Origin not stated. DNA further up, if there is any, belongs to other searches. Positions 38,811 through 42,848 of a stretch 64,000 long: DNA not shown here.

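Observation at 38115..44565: Four-gene coupled operon (wHTH protein, 1245-aa P-loop NTPase, unknown protein, NurA-like nuclease): candidate undescribed DNA-surveillance or defence module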

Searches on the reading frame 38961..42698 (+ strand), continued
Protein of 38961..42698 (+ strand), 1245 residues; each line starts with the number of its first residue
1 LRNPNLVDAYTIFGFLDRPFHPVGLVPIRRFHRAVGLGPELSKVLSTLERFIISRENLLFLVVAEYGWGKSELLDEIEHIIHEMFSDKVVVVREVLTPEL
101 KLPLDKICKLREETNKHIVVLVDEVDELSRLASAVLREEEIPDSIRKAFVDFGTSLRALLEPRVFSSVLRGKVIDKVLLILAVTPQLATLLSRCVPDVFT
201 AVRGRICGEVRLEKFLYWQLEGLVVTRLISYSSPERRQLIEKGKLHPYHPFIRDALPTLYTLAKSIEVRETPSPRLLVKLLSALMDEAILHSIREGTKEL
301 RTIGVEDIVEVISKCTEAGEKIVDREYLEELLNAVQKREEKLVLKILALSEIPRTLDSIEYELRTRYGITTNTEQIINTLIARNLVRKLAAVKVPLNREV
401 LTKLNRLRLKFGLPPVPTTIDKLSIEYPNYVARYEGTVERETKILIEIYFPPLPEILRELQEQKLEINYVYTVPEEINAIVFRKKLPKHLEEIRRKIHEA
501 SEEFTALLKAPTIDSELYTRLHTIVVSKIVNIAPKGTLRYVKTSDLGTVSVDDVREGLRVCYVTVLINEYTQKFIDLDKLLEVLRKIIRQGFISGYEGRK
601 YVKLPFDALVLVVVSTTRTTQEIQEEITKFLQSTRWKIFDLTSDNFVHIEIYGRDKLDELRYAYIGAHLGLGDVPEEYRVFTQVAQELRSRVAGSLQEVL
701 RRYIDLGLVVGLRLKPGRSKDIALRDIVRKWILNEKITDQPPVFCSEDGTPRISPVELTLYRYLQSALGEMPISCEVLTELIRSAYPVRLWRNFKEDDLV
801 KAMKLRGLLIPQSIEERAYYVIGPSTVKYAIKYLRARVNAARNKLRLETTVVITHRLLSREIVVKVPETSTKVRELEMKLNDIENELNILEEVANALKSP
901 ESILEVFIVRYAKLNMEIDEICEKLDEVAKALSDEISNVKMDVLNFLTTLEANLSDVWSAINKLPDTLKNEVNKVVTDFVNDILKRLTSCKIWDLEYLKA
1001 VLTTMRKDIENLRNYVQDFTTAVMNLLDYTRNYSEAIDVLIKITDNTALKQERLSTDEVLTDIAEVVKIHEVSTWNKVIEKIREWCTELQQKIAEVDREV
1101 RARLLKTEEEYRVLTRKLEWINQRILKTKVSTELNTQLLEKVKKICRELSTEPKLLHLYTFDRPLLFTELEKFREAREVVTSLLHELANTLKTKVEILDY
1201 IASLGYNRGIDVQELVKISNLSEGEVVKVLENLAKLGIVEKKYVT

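Call 56: search_protein_families(library=ncbifam, proteins=[L046:14351-15445:+, L047:12594-13610:+, L048:15393-16409:+, L047:13617-14711:+, L046:12673-14289:+, L047:10985-12571:+, L048:3534-5585:+, L048:1410-2435:-, L048:17557-18090:+, L046:15487-16581:-], max_evalue=0.001)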
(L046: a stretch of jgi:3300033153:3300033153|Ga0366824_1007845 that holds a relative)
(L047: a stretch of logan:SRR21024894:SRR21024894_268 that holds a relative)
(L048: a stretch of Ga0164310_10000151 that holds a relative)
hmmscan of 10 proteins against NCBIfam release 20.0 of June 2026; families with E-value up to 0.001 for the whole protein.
L046:14351-15445:+ (364 aa): 4 families
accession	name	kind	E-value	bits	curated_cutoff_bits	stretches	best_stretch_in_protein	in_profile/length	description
TIGR00432.2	arcsn_tRNA_tgt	equivalog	1.3e-30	106.2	350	1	8-346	10-331/441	tRNA guanosine(15) transglycosylase TgtA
TIGR00449.1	tgt_general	superfamily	8.5e-16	57.8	47.6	1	43-348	48-361/367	tRNA-guanine transglycosylase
NF041059.1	DpdA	equivalog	7.8e-09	34.8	200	1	54-255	64-259/406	tRNA-guanine transglycosylase DpdA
TIGR00430.1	Q_tRNA_tgt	equivalog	0.00026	20.1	306.75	0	47-87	52-92/368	tRNA guanosine(34) transglycosylase Tgt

L047:12594-13610:+ (338 aa): 2 families
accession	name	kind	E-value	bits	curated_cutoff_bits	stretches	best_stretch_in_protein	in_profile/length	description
TIGR00432.2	arcsn_tRNA_tgt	equivalog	3.4e-09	35.6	350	1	36-301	76-322/441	tRNA guanosine(15) transglycosylase TgtA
TIGR00449.1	tgt_general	superfamily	1.8e-07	30.4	47.6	1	56-266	116-306/367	tRNA-guanine transglycosylase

L048:15393-16409:+ (338 aa): 2 families
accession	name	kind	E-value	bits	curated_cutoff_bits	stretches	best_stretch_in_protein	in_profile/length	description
TIGR00432.2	arcsn_tRNA_tgt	equivalog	4.5e-09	35.2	350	1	42-329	82-353/441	tRNA guanosine(15) transglycosylase TgtA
TIGR00449.1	tgt_general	superfamily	1.3e-06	27.5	47.6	1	56-266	116-306/367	tRNA-guanine transglycosylase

L047:13617-14711:+ (364 aa): 6 families
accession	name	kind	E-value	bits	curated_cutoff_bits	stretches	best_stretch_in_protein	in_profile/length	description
NF002220.0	PRK01115.1-3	subfamily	4.5e-12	46.1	284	1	6-233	4-228/246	DNA polymerase sliding clamp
NF002222.0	PRK01115.1-5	subfamily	9.2e-11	41.7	207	1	5-248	4-239/245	DNA polymerase sliding clamp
TIGR00590.1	pcna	equivalog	3.4e-09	36.6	99.1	1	13-249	12-253/259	proliferating cell nuclear antigen (pcna)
NF002221.0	PRK01115.1-4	subfamily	2.1e-08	33.8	239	1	8-234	8-231/248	DNA polymerase sliding clamp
NF002219.0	PRK01115.1-2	equivalog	3e-07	30.1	293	1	3-241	2-237/247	DNA polymerase sliding clamp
NF002218.0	PRK01115.1-1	equivalog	9.6e-06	25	267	1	10-238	9-237/249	DNA polymerase sliding clamp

L046:12673-14289:+ (538 aa): 6 families
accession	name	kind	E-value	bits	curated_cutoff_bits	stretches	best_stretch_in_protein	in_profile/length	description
NF040819.1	helicase_HerA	equivalog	1.4e-60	205.4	970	2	404-527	401-523/561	DNA double-strand break repair helicase HerA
NF040937.1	HerA_Thermprot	equivalog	2.4e-47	161.5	800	2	287-537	231-480/487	DNA double-strand break repair helicase HerA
NF042944.1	HerA_antiphage_2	equivalog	2e-36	125.9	850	2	360-521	371-545/576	anti-phage-associated helicase HerA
NF042943.1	HerA_antiphage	equivalog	3e-28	98.7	800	1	387-520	411-551/566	anti-phage-associated helicase HerA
NF053655.1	CedD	equivalog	2.9e-22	79.1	600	2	333-519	346-526/527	DNA-translocating ATPase CedD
NF033849.1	ser_rich_anae_1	subfamily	1.2e-05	22.9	650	1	357-480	965-1099/1163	serine-rich protein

L047:10985-12571:+ (528 aa): 10 families
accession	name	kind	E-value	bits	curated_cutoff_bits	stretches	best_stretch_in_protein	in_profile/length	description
NF040819.1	helicase_HerA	equivalog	2.3e-74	250.9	970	2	393-517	400-524/561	DNA double-strand break repair helicase HerA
NF040937.1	HerA_Thermprot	equivalog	5.9e-64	216.3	800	2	293-526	240-480/487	DNA double-strand break repair helicase HerA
NF042944.1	HerA_antiphage_2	equivalog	2.1e-43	149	850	2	377-509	397-544/576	anti-phage-associated helicase HerA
NF042943.1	HerA_antiphage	equivalog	1.1e-38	133.1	800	2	391-509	429-551/566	anti-phage-associated helicase HerA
NF053655.1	CedD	equivalog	2.9e-30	105.4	600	2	348-508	371-526/527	DNA-translocating ATPase CedD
NF033849.1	ser_rich_anae_1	subfamily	1.8e-09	35.6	650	1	351-469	968-1099/1163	serine-rich protein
NF041017.1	DNA_import_CedB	equivalog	1.1e-08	34.2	700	0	262-507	346-586/590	DNA import protein CedB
NF041214.1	plasmid_TraB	equivalog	2.8e-07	29.4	800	1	135-202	218-289/639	plasmid transfer protein TraB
NF045975.1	VirB4_plasma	equivalog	1.9e-06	25.9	590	1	151-206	504-558/894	Mbov_0397 family ICE element conjugal transfer ATPase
NF045971.1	conju_CD1110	equivalog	0.00021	19.7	325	0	139-207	393-460/752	VirB4-like conjugal transfer ATPase, CD1110 family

L048:3534-5585:+ (683 aa): 0 families

L048:1410-2435:- (341 aa): 0 families

L048:17557-18090:+ (177 aa): 0 families

L046:15487-16581:- (364 aa): 0 families
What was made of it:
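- The distant-branch HerA scores best against DSB-repair HerA models: 205-251 bits, against 126-149 bits for antiphage HerA (call 56). The TGT-like proteins score best against archaeosine tRNA TGT, and far below every cutoff (call 56).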

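Call 57: search_protein_families(library=padloc, proteins=[L046:14351-15445:+, L047:12594-13610:+, L048:15393-16409:+, L047:13617-14711:+, L046:12673-14289:+, L047:10985-12571:+, L046:11551-12663:+, L047:9792-10988:+, L046:7158-10814:+, L047:5185-8862:+], max_evalue=0.001)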
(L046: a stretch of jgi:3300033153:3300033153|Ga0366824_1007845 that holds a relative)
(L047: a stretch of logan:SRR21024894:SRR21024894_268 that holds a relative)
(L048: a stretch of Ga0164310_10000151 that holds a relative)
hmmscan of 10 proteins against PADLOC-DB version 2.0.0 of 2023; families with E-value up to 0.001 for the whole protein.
L046:14351-15445:+ (364 aa): 1 family
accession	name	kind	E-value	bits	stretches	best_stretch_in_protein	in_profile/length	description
PDLC02807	DpdA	-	7e-09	32.9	1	79-254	90-259/417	DpdA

L047:12594-13610:+ (338 aa): 0 families

L048:15393-16409:+ (338 aa): 0 families

L047:13617-14711:+ (364 aa): 0 families

L046:12673-14289:+ (538 aa): 17 families
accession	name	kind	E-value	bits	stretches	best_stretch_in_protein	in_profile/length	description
PDLC04105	HerA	-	5.3e-53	178.5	2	364-522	377-539/576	-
PDLC04102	HerA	-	4.7e-40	135.6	2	345-520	444-621/654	-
PDLC02188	HerA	-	7.9e-34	115.4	2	359-520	370-544/578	-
PDLC04100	HerA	-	8e-30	102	1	383-520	413-557/580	-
PDLC02185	HerA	-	8.1e-30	102.1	1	384-520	420-563/585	-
PDLC04103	HerA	-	1.1e-29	101.3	2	382-530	417-568/579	-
PDLC04106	HerA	-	1.3e-29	101.2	2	367-519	470-629/667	-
PDLC04098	HerA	-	1.3e-28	97.9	1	364-521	482-649/686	-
PDLC04104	HerA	-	5.2e-25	86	1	383-510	197-328/379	-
PDLC04140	mad8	-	5.7e-21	73.3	1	148-530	7-311/314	mads_8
PDLC04097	HerA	-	1.2e-20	71.8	1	384-521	450-595/618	-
PDLC01055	HerA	-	3.6e-19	67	1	353-523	369-529/532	Type III coevolved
PDLC02684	DndH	-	3e-11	39.6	1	151-483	1350-1671/1715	DndH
PDLC04099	HerA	-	7.4e-09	33.2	1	135-213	137-213/214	-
PDLC04101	HerA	-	2.7e-07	27.7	1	137-212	138-211/400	-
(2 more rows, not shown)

L047:10985-12571:+ (528 aa): 16 families
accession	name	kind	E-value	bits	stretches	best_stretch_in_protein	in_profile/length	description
PDLC04105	HerA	-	3.3e-61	205.5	2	351-515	368-543/576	-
PDLC04102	HerA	-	1.5e-50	170.2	2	342-509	451-621/654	-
PDLC04098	HerA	-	1.8e-46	157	2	353-510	480-649/686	-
PDLC02185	HerA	-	2.5e-41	140.1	2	392-509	442-563/585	-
PDLC04106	HerA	-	3e-40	136.4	2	357-509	469-630/667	-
PDLC04100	HerA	-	3.8e-40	136.1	2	390-508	434-556/580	-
PDLC02188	HerA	-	7.5e-40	135.3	2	393-509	425-544/578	-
PDLC04103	HerA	-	1.3e-39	134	2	359-510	401-559/579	-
PDLC04140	mad8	-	1.1e-31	108.5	1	162-520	27-312/314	mads_8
PDLC04104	HerA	-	5.1e-26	89.3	1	357-509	180-338/379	-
PDLC04097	HerA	-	2.1e-25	87.4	2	356-510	431-595/618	-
PDLC01055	HerA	-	2.9e-22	77.2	2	349-510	374-527/532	Type III coevolved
PDLC04101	HerA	-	2.5e-14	50.8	1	131-222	137-231/400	-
PDLC04099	HerA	-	1e-12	45.9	1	130-206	137-213/214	-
PDLC04107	HerA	-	7.6e-12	42.9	1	129-208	136-215/306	-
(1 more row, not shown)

L046:11551-12663:+ (370 aa): 0 families

L047:9792-10988:+ (398 aa): 0 families

L046:7158-10814:+ (1218 aa): 0 families

L047:5185-8862:+ (1225 aa): 0 families
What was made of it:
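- On Any PADLOC-DB v2 defence system: Distant-branch NTPases and NurAs are also negative (call 57).
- A weak DpdA match in L046 (calls 56, 57).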

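Call 85: search_solved_structures(query=A1, max_evalue=1)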
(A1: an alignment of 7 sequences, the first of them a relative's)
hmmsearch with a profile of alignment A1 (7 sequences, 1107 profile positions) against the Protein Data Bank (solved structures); distinct sequences matched with E-value up to 1: 23.
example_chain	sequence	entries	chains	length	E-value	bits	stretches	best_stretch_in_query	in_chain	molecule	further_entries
2xvc_A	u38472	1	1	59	0.0034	18.6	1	1049-1101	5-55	ESCRT-III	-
9jix_A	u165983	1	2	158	0.02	16.1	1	51-109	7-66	De Novo Designed ATPase, PL2x4_2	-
4zry_B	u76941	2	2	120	0.031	15.4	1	769-873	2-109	Keratin, type II cytoskeletal 1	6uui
8tw7_4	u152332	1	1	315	0.065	14.4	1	512-576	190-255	Replication factor C subunit 4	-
8tw8_4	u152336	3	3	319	0.065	14.4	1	512-576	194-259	Replication factor C subunit 4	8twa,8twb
1sxj_B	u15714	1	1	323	0.066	14.4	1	512-576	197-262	Activator 1 37 kDa subunit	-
7sgz_B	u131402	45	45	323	0.067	14.4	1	512-576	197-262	Replication factor C subunit 4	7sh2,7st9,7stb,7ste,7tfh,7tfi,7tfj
6c2u_A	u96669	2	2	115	0.099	13.8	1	51-110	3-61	phosphate-loop protein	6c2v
8a3k_UNK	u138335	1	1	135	0.12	13.5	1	818-932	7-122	sc-apCC-4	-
8qae_A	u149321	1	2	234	0.13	13.4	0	742-868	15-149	sc-apCC-6-SLLA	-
6h2x_A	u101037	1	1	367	0.16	13.1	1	806-1029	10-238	Chromosome partition protein MukB,Chromosome partition protein MukB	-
5aip_A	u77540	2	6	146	0.16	13.1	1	1026-1103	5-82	TRANSCRIPTIONAL REGULATOR, MARR FAMILY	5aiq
9cfs_A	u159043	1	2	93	0.21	12.7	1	805-872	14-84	Long regulatory protein rop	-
8fjg_A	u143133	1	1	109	0.24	12.5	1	816-908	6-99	H12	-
5tuk_A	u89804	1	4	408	0.41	11.8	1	591-646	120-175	Tetracycline destructase Tet(51)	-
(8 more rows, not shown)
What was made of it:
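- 42528..42695 (+): C-terminal wHTH of gene 2 (about residues 1190-1245). The family profile hits the CdvB wH domain 2xvc at E 0.0034 (call 85).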

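Call 88: search_protein_families(library=pfam, alignment_id=A10, max_evalue=1)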
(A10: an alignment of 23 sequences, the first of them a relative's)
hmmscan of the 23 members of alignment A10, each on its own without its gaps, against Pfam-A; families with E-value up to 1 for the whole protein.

A. member 1, P0001 (1245 aa): 18 families
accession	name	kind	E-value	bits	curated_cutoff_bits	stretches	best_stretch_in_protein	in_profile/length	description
PF04513.17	Baculo_PEP_C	-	0.00049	20.6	38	2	870-974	12-114/140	Baculovirus polyhedron envelope protein, PEP, C terminus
PF25199.1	nSTAND_NTPase5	-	0.0008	19.7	34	1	41-136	22-116/145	Novel STAND NTPase 5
PF11865.14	mTOR_dom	-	0.0012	19.2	27.6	0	1036-1095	87-146/160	Serine/threonine-protein kinase mTOR domain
PF01978.25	TrmB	-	0.0064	16.8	25.6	1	1199-1242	13-55/68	Sugar-specific transcriptional regulator TrmB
PF22456.1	PqqF-like_C_4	-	0.023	15.2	27.5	0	608-648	36-76/100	PQQ synthase PqqF-like, C-terminal lobe domain 4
PF12802.13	MarR_2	-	0.025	15.2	27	1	1197-1241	10-52/61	MarR family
PF01910.22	Thiamine_BP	-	0.05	14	24.9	1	924-978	18-71/92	Thiamine-binding protein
PF13191.12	AAA_16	-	0.096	13.6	32.6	0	35-84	3-51/167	AAA ATPase domain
PF01912.23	eIF-6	-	0.1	12.4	25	1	802-868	59-124/197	eIF-6 family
PF08784.17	RPA_C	-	0.11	13.7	22.6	1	1192-1239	51-99/106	Replication protein A C terminal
PF18215.6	Rtt106_N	-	0.12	12.4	26.3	0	961-977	3-19/45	Histone chaperone Rtt106 N-terminal domain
PF02082.26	Rrf2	-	0.16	12.5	30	0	1192-1240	6-54/132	Iron-dependent Transcriptional regulator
PF10534.14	CRIC_ras_sig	-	0.18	12.4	22.5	0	1128-1193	27-90/93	Connector enhancer of kinase suppressor of ras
PF15011.11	CA109-like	-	0.19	12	27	1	947-1039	20-109/161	Ribosome biogenesis protein C1orf109-like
PF22638.1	FlgK_D1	-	0.22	11.5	28.6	0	1087-1151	54-118/233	Flagellar hook-associated protein FlgK helical domain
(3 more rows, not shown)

B. families by the number of members that match (of 23 scanned): 152 families (the first 25 are shown)
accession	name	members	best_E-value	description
PF13191.12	AAA_16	22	8.3e-06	AAA ATPase domain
PF13401.12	AAA_22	18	0.00011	AAA domain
PF25199.1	nSTAND_NTPase5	16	0.00013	Novel STAND NTPase 5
PF01978.25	TrmB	14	2.2e-06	Sugar-specific transcriptional regulator TrmB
PF10923.14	BrxC_BrxD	11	3.4e-08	BREX system ATP-binding protein BrxC/D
PF13604.12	AAA_30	10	0.00046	AAA domain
PF00004.35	AAA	9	0.00013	ATPase family associated with various cellular activities (AAA)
PF12802.13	MarR_2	8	4e-05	MarR family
PF14394.12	DUF4423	6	0.0016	Domain of unknown function (DUF4423)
PF05729.18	NACHT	6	0.003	NACHT domain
PF02082.26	Rrf2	6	0.018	Iron-dependent Transcriptional regulator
PF04513.17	Baculo_PEP_C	5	1.4e-06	Baculovirus polyhedron envelope protein, PEP, C terminus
PF24270.1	HTH_Cmi2_C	5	1.6e-06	Cmi2, C-terminal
PF01022.26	HTH_5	5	0.0087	Bacterial regulatory protein, arsR family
PF13545.12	HTH_Crp_2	4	0.00076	Crp-like helix-turn-helix domain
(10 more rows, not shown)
